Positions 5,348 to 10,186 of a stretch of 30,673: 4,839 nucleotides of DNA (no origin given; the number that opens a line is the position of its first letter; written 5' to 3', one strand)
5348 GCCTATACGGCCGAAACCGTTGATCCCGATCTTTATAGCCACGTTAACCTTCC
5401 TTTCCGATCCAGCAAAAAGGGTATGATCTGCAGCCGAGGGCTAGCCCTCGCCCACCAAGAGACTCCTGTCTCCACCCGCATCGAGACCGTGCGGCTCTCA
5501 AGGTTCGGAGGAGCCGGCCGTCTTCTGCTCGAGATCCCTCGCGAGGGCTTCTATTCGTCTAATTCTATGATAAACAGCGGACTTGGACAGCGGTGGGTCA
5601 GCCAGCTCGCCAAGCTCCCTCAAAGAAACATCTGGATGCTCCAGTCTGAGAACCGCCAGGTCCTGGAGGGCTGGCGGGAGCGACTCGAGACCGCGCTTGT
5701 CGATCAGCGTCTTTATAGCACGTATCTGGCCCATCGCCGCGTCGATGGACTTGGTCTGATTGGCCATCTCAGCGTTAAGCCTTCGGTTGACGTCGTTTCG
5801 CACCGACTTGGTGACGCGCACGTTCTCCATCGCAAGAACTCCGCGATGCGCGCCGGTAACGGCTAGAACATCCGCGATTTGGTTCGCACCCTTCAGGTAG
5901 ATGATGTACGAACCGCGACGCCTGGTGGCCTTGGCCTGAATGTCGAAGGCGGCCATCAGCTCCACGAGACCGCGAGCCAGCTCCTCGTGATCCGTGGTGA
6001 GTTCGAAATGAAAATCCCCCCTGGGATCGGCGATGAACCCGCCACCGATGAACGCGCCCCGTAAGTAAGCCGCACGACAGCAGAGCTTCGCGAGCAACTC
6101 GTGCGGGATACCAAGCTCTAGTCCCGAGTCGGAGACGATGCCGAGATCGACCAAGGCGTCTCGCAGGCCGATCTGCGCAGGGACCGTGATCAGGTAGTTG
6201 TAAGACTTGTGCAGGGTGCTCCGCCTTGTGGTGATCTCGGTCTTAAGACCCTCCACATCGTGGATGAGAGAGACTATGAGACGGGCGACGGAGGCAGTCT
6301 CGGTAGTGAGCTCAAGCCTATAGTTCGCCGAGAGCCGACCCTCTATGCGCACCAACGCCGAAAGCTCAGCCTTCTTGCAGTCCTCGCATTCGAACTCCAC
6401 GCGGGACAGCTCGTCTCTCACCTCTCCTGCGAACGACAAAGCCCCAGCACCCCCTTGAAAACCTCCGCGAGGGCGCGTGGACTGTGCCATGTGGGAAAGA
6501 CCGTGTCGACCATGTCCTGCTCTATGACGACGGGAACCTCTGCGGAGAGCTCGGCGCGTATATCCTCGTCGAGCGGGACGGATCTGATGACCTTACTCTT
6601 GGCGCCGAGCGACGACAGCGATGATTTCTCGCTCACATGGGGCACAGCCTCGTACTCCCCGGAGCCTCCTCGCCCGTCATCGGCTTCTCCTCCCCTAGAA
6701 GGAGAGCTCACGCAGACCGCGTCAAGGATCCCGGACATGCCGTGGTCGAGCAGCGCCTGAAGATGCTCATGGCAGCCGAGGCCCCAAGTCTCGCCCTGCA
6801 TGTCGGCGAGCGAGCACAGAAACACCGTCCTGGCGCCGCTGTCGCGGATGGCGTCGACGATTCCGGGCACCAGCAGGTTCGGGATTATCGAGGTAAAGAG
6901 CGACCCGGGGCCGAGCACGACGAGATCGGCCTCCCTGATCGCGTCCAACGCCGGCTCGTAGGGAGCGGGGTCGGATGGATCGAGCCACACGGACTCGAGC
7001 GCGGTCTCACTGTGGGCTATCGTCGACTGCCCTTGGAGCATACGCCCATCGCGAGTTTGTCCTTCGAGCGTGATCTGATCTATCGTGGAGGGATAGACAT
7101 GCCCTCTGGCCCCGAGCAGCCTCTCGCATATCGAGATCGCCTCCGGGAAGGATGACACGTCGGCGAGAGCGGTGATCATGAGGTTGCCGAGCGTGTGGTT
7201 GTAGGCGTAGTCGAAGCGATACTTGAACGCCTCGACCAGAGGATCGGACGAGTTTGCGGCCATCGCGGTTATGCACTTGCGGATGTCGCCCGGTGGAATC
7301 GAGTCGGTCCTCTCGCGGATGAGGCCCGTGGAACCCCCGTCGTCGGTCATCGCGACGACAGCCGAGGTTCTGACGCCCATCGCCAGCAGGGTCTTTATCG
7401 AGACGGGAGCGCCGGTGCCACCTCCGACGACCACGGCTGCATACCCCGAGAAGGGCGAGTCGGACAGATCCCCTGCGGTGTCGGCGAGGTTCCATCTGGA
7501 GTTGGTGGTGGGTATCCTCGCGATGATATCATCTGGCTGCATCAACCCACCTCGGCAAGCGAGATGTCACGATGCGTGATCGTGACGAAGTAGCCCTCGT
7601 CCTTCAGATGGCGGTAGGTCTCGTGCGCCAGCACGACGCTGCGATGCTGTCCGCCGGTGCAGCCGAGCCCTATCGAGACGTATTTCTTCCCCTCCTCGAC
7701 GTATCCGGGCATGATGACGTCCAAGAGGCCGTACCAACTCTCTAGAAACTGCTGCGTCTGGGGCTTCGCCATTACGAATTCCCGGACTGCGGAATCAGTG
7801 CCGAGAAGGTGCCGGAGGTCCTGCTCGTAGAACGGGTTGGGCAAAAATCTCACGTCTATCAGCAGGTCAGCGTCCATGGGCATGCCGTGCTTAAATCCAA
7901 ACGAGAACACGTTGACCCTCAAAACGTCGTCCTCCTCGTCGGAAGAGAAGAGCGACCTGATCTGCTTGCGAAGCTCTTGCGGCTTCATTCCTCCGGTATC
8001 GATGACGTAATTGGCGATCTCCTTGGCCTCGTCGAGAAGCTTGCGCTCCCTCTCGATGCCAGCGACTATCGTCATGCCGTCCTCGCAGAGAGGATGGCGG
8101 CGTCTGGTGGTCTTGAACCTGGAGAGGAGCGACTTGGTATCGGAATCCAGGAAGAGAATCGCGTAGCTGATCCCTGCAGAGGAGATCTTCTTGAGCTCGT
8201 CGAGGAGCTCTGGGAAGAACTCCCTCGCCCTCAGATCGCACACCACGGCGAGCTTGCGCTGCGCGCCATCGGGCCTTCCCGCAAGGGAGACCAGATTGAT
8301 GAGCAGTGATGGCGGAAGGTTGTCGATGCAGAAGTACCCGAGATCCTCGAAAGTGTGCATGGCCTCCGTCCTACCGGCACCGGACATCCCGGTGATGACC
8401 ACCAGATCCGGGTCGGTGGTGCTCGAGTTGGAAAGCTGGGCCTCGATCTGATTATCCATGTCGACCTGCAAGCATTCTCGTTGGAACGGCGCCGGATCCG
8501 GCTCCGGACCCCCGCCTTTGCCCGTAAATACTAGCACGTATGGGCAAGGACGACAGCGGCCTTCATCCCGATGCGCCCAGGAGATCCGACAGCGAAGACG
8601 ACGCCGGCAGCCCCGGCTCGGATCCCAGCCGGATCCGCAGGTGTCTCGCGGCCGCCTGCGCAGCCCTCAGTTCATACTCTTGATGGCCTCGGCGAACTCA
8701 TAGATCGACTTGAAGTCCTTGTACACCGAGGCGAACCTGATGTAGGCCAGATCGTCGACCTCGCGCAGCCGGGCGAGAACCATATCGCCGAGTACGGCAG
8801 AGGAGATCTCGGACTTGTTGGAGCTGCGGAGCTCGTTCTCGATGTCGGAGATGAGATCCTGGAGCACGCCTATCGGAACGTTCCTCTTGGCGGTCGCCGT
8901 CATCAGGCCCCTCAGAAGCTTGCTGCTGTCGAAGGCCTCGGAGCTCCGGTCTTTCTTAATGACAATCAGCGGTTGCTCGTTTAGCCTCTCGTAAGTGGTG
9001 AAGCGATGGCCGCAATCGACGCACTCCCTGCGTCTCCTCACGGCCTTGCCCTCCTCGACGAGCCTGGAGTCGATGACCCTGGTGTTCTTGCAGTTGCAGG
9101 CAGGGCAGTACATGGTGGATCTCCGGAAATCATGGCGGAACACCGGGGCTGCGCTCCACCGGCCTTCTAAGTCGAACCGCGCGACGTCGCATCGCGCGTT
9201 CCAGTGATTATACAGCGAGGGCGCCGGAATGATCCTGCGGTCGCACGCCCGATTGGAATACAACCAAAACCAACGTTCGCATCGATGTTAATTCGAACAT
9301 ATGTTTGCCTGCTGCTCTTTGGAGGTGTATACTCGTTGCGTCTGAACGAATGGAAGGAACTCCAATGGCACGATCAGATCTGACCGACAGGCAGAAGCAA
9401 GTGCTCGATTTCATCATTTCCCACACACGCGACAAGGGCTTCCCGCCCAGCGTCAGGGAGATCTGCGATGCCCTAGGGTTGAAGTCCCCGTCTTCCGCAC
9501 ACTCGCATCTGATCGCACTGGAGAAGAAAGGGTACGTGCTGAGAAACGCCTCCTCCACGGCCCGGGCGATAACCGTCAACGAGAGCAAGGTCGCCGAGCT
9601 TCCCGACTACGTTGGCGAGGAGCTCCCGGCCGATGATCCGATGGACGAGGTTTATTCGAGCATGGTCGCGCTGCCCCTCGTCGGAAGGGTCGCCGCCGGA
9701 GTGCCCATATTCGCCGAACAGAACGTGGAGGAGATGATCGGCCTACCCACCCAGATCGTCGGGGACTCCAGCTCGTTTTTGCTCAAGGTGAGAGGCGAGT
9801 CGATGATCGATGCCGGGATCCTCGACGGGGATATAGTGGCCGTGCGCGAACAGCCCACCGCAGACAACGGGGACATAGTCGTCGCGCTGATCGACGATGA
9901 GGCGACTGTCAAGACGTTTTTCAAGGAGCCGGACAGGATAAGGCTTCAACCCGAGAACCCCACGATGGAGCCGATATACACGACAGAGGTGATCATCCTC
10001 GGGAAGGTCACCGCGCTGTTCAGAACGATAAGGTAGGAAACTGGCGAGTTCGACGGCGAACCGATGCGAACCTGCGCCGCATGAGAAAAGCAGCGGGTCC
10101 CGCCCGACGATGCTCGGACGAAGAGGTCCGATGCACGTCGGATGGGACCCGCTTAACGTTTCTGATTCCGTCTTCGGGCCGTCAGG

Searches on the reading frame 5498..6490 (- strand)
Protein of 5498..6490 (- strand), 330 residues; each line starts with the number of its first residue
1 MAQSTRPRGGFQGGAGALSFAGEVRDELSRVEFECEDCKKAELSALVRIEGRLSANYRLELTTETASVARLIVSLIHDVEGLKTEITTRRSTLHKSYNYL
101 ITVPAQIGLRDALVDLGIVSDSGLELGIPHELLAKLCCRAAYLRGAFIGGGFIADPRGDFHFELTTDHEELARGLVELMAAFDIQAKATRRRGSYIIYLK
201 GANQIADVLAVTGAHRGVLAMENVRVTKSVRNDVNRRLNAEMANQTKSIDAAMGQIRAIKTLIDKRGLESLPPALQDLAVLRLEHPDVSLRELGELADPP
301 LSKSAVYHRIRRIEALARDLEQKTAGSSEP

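Call 11: search_protein_families(library=pfam, proteins=[window:5498-6490:-])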
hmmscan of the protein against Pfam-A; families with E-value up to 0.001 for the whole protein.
window:5498-6490:- (330 aa): 4 families
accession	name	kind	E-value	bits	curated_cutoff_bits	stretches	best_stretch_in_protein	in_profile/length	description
PF02650.20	HTH_WhiA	-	2.9e-30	105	27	1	234-317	1-84/84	WhiA C-terminal HTH domain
PF14527.11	LAGLIDADG_WhiA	-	6.6e-30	103.5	23.2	1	140-231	2-93/93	WhiA LAGLIDADG-like domain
PF10298.14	WhiA_N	-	2.9e-16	59.7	23.4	1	37-118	2-85/86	WhiA N-terminal LAGLIDADG-like domain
PF14528.11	LAGLIDADG_3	-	4e-06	27.4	22.5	1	139-195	3-64/82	LAGLIDADG-like domain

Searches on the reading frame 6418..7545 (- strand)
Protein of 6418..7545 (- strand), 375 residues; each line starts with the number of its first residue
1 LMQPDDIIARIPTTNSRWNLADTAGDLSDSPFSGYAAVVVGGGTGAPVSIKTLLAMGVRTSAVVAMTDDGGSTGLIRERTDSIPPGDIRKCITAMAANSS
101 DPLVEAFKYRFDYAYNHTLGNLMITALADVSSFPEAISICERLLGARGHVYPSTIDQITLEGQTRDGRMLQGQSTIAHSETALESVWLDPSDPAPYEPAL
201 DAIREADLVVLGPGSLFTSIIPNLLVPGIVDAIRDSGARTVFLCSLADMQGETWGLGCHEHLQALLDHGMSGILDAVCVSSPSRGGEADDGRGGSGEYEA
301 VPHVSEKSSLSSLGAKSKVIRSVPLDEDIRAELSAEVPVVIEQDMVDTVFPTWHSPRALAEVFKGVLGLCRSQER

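Call 11: search_protein_families(library=pfam, proteins=[window:6418-7545:-])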
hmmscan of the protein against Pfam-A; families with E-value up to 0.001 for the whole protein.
window:6418-7545:- (375 aa): 1 family
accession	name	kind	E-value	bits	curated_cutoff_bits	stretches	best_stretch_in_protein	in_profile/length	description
PF01933.23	CofD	-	1.2e-68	231.9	30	1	38-280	2-250/290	2-phospho-L-lactate transferase CofD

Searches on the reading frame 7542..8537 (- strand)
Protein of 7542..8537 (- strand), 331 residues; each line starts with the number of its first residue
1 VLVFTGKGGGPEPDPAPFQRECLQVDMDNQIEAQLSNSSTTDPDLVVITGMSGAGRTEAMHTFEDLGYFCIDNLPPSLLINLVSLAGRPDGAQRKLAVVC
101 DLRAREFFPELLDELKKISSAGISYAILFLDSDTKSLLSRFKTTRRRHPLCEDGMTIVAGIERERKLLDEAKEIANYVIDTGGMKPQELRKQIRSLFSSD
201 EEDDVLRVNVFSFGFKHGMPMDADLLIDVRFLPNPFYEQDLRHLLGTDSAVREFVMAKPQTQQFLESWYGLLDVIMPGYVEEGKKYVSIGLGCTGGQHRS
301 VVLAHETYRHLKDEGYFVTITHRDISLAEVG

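Call 11: search_protein_families(library=pfam, proteins=[window:7542-8537:-])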
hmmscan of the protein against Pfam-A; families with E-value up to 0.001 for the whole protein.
window:7542-8537:- (331 aa): 2 families
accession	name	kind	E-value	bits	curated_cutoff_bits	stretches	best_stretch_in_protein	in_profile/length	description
PF22740.1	PapZ_C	-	8.8e-46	155.5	27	1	207-325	2-120/121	RapZ C-terminal domain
PF03668.21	RapZ-like_N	-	2.4e-44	151.3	25.4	1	44-200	2-157/158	RapZ-like N-terminal domain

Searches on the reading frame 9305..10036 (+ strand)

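Call 11: search_protein_families(library=pfam, proteins=[window:9305-10036:+])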
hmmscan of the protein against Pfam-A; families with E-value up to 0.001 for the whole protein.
window:9305-10036:+ (243 aa): 5 families
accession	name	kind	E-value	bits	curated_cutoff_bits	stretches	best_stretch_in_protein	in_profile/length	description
PF00717.28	Peptidase_S24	-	2.2e-34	118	23.3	1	124-235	1-115/116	Peptidase S24-like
PF01726.22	LexA_DNA_bind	-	1.6e-23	82.7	23.7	1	24-87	2-64/65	LexA DNA binding domain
PF12802.13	MarR_2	-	1.5e-05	25.5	27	1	24-83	1-55/61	MarR family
PF13730.12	HTH_36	-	0.00058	20.1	25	1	25-78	2-55/55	Helix-turn-helix domain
PF09339.16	HTH_IclR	-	0.00067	19.8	22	0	34-80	9-50/52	IclR helix-turn-helix domain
